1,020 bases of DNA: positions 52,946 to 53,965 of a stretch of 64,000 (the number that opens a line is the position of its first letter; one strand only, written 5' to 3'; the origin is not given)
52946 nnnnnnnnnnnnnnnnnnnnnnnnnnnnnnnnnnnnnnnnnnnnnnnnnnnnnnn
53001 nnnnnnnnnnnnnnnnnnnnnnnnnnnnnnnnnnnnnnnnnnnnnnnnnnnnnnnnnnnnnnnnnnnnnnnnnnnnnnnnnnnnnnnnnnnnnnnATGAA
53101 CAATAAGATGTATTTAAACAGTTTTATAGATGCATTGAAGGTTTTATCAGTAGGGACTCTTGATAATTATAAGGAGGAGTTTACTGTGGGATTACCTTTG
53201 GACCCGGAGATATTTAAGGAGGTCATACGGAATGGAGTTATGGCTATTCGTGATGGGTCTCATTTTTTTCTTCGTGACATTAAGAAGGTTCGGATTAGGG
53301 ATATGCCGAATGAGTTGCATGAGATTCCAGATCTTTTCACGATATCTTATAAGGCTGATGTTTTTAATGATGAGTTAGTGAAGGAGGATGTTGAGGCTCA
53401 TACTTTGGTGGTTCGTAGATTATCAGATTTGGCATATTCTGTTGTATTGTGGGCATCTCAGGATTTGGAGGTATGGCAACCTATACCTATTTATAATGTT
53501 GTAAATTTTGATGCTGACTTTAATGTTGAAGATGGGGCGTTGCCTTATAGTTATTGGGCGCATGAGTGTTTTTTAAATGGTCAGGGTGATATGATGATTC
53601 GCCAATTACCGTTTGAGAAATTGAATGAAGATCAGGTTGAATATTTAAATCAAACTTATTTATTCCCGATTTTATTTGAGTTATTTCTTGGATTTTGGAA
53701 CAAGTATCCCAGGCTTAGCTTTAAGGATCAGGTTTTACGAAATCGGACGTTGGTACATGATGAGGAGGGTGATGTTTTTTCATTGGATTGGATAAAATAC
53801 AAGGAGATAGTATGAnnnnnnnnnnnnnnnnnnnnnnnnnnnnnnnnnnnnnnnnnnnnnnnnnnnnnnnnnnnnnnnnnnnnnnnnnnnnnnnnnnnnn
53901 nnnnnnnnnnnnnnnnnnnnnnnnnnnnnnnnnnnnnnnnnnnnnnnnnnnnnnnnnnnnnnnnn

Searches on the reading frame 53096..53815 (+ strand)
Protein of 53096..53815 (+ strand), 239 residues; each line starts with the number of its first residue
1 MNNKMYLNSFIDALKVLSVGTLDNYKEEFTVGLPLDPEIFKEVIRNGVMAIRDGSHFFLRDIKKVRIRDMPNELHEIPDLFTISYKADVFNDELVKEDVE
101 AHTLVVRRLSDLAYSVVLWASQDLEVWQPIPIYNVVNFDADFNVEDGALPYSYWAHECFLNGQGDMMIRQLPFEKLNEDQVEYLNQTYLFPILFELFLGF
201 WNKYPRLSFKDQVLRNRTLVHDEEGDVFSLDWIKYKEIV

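Call 24: find_encoding_contigs(protein=window:53096-53815:+, flank=10000, max_places=10)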
Protein window:53096-53815:+ (239 aa): 5 contigs read that carry it; 1 place shown.
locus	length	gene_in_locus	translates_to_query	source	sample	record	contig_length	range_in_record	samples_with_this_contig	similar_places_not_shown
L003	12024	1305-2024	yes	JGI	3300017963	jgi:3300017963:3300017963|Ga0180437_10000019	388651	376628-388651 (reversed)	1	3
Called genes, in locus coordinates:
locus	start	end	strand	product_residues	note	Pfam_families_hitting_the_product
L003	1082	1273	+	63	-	-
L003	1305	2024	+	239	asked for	-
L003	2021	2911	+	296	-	-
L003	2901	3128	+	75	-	-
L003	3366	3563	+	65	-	-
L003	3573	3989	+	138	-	-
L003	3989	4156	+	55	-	-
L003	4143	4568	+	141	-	-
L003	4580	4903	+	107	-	-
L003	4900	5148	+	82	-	-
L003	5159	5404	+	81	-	-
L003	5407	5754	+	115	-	-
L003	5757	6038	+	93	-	-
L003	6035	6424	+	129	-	-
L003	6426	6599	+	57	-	-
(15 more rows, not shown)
